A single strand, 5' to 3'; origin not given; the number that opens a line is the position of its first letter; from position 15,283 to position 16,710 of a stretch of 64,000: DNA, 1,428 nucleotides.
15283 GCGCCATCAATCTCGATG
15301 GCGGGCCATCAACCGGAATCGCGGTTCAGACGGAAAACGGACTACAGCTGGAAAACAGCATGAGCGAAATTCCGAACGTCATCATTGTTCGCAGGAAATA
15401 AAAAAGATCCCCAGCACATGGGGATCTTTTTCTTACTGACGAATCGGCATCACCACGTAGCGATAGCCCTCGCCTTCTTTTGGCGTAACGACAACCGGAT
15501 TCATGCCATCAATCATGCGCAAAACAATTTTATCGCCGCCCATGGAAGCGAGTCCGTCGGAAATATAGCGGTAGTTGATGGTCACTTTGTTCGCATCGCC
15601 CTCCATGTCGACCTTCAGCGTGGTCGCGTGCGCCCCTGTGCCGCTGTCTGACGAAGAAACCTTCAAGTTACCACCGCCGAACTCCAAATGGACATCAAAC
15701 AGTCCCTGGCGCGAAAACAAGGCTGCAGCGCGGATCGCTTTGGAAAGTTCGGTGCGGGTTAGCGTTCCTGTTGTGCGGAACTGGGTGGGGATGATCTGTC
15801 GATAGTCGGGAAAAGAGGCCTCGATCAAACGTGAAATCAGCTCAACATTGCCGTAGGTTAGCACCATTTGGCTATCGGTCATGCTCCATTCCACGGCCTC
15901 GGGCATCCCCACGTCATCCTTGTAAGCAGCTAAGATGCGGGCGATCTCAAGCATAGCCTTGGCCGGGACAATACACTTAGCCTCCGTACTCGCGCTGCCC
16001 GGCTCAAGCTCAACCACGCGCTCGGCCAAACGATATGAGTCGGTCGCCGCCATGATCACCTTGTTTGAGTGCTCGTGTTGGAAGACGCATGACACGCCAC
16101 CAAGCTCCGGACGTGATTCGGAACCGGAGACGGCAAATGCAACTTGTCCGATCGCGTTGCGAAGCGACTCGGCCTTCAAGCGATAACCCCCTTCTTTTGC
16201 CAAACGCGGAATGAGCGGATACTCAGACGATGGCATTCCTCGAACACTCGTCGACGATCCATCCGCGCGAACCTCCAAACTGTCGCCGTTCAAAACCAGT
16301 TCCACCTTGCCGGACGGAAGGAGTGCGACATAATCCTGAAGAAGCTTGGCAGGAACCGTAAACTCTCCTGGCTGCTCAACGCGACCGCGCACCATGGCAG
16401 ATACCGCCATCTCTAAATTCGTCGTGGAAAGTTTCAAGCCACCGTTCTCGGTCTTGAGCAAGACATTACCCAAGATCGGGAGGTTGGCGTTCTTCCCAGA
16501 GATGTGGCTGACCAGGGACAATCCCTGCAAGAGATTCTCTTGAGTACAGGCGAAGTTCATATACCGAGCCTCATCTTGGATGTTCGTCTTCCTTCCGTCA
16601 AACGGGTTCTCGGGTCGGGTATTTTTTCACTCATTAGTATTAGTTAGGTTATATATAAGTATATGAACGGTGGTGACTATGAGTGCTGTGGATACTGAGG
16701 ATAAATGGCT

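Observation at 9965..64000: Mosaic chromosome: at least eight GC-rich, Shine-Dalgarno-bearing gene blocks wedged between SD-less housekeeping genes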

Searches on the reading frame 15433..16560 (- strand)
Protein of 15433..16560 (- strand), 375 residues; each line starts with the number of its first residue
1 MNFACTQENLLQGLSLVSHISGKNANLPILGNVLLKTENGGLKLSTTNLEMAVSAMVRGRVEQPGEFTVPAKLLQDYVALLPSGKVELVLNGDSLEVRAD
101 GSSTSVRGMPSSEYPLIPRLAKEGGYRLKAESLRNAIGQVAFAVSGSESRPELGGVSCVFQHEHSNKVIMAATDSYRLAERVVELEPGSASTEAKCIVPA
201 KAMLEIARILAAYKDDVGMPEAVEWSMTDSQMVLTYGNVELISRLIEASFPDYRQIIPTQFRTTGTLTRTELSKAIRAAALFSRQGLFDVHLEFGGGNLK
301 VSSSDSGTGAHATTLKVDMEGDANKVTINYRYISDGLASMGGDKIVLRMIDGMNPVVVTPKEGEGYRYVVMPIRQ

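Call 21: find_encoding_contigs(protein=window:15433-16560:-, flank=10000, max_places=4)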
Protein window:15433-16560:- (375 aa): 1 contig read that carries it; 1 place shown.
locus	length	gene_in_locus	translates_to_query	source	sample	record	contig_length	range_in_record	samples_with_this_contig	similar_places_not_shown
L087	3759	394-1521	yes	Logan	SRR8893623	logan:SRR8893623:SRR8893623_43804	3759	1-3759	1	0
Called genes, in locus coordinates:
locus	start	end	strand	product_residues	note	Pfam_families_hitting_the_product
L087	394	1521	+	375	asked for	PF00712:DNA_pol3_beta, PF02767:DNA_pol3_beta_2, PF02768:DNA_pol3_beta_3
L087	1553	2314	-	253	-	PF09992:NAGPA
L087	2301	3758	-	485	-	?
